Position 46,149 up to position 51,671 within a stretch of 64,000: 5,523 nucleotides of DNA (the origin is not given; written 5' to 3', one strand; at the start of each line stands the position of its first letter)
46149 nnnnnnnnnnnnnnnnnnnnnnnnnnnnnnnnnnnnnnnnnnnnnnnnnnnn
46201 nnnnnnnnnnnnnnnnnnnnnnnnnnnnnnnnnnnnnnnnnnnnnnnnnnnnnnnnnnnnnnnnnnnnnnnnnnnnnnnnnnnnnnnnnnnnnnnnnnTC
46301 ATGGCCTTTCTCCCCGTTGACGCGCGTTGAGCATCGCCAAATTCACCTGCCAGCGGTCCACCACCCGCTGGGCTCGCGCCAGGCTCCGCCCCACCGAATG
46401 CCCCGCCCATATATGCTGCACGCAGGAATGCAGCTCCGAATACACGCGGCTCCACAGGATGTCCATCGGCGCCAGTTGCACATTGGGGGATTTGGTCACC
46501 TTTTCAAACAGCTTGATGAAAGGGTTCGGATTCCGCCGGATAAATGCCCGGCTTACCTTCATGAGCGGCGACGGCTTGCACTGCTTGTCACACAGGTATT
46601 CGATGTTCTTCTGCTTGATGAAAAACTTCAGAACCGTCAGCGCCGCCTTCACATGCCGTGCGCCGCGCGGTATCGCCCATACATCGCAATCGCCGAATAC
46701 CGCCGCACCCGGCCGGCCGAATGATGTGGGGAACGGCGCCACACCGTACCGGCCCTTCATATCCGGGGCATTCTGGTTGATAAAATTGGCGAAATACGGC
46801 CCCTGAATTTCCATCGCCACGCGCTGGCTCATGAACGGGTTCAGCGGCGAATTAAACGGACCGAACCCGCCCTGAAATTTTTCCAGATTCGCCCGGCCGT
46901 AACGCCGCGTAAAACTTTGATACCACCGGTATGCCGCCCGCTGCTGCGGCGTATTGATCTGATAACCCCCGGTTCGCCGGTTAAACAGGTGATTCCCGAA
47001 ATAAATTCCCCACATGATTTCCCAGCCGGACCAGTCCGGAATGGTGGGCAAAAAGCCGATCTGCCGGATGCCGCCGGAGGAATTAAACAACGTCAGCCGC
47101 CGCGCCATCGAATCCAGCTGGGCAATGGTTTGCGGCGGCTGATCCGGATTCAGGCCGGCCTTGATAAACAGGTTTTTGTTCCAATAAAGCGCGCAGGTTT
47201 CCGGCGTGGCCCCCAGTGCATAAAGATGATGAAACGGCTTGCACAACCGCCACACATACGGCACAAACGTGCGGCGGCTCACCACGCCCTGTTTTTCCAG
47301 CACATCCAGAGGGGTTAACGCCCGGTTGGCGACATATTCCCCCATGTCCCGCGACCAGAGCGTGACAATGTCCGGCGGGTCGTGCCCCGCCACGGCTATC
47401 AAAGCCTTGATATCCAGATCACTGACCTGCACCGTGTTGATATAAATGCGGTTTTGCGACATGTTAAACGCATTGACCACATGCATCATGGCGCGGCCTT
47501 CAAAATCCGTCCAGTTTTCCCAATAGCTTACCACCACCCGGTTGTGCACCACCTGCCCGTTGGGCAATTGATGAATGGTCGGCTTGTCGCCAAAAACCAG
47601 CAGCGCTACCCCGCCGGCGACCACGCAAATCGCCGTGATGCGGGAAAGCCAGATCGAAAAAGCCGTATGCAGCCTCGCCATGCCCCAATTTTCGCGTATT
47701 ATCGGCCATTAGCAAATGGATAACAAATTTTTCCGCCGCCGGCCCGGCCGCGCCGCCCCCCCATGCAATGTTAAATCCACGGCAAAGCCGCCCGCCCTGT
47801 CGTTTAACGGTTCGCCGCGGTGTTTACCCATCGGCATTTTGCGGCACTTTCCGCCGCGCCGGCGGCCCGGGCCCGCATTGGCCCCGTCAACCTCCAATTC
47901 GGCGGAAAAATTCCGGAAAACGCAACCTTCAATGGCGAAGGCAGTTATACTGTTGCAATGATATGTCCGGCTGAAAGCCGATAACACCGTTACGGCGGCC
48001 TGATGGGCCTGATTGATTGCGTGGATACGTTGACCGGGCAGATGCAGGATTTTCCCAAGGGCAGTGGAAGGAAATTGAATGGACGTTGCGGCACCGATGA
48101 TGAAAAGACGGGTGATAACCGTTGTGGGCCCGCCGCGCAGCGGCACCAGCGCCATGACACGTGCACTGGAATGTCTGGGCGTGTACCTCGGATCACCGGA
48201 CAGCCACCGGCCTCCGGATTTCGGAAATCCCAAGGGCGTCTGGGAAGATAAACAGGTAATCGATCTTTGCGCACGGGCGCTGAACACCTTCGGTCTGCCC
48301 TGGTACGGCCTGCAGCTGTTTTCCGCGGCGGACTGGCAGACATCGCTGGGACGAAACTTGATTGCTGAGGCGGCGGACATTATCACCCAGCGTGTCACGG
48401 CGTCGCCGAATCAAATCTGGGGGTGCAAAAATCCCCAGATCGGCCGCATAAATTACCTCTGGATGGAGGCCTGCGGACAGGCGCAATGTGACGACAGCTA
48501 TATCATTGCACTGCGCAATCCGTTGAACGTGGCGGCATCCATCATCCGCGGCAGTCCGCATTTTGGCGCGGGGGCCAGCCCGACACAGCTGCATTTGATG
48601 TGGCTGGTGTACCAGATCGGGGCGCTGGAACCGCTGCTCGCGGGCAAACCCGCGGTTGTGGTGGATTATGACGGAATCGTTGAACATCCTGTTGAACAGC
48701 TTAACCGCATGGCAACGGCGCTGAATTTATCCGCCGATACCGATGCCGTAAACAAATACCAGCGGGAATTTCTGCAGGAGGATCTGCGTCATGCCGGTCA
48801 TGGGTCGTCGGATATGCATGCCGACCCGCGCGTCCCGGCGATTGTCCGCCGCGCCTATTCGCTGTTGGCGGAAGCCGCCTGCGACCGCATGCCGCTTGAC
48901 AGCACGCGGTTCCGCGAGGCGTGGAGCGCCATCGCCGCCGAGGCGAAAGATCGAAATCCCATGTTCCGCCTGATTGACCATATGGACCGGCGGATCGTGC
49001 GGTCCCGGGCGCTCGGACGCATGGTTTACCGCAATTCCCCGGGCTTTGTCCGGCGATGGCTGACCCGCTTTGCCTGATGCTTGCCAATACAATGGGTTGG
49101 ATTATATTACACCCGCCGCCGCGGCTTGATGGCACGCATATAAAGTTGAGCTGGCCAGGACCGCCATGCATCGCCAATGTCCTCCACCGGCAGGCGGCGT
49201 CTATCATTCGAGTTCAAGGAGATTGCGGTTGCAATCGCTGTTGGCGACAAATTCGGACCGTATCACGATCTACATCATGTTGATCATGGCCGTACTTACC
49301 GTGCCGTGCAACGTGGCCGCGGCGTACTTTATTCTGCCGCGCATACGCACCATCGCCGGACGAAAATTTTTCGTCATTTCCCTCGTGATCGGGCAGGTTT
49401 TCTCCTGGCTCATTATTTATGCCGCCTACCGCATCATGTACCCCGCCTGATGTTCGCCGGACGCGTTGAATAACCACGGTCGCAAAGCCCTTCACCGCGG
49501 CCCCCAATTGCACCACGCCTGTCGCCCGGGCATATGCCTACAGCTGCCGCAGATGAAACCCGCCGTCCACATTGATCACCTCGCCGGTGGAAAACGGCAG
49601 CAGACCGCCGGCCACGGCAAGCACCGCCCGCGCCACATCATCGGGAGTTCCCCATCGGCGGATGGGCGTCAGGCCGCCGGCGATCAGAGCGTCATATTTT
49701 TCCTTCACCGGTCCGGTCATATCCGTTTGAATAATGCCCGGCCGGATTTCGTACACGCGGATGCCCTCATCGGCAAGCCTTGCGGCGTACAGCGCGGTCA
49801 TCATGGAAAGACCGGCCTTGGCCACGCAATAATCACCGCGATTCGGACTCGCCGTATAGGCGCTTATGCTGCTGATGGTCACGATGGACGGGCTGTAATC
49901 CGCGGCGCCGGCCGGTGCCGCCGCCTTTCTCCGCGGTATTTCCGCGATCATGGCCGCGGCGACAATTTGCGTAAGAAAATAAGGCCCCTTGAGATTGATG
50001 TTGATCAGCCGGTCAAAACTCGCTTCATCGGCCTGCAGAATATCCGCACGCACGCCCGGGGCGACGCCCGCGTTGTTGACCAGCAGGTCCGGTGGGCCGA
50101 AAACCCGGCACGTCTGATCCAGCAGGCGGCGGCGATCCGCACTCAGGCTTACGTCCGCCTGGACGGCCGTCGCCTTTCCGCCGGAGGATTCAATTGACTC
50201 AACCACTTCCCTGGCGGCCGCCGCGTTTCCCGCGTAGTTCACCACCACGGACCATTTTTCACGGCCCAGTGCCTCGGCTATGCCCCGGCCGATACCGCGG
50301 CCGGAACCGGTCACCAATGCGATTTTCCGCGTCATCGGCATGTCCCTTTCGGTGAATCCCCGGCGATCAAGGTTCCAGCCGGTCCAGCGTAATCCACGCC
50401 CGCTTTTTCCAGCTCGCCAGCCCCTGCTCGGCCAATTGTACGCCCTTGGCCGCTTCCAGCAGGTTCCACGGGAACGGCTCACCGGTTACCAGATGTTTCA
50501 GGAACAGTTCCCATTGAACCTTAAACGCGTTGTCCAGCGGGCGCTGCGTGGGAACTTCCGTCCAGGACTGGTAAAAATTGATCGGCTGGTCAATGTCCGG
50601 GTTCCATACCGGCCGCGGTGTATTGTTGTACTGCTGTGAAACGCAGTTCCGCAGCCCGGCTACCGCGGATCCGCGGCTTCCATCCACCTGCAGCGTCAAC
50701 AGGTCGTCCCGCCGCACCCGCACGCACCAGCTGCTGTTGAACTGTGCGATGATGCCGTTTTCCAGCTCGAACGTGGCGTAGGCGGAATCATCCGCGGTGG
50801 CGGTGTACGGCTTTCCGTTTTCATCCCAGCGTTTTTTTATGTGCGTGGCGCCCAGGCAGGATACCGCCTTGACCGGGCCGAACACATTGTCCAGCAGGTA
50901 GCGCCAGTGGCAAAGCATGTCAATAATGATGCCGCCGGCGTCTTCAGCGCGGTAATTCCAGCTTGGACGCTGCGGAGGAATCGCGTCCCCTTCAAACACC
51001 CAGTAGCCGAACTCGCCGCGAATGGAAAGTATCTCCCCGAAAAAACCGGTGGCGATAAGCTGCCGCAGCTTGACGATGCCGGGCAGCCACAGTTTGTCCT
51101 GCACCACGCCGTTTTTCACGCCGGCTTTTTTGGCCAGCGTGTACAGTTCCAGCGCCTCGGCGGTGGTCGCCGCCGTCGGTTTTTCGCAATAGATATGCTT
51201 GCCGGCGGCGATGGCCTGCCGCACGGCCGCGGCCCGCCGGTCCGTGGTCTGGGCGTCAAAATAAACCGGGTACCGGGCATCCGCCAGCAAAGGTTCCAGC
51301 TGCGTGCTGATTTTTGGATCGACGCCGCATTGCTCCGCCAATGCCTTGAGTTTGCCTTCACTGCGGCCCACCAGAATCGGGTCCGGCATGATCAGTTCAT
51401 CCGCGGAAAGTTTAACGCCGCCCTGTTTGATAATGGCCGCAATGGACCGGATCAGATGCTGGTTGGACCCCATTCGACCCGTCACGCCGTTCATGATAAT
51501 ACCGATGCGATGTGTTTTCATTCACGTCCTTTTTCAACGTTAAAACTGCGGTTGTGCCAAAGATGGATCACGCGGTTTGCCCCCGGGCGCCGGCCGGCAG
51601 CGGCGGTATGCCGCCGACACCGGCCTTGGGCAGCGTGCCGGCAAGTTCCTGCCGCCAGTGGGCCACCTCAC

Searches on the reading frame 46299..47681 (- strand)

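Call 11: search_protein_families(library=pfam, proteins=[window:46299-47681:-], max_evalue=0.001)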
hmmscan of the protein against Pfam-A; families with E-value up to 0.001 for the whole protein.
window:46299-47681:- (460 aa): 1 family
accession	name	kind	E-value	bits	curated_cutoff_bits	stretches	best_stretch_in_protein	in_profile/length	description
PF01547.30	SBP_bac_1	-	1.6e-17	64.9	26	1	81-358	26-304/307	Bacterial extracellular solute-binding protein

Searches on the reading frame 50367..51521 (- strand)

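Call 11: search_protein_families(library=pfam, proteins=[window:50367-51521:-], max_evalue=0.001)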
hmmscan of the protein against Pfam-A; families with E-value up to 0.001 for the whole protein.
window:50367-51521:- (384 aa): 3 families
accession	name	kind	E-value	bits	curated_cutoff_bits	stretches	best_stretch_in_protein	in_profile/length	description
PF22725.1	GFO_IDH_MocA_C3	-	5.6e-25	88.2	27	1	150-286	2-123/124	GFO/IDH/MocA C-terminal domain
PF02894.22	GFO_IDH_MocA_C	-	4e-13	50.1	22.9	1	153-379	1-218/218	Oxidoreductase family, C-terminal alpha/beta domain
PF01408.29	GFO_IDH_MocA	-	1.8e-08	35.5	24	1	51-136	32-115/120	Oxidoreductase family, NAD-binding Rossmann fold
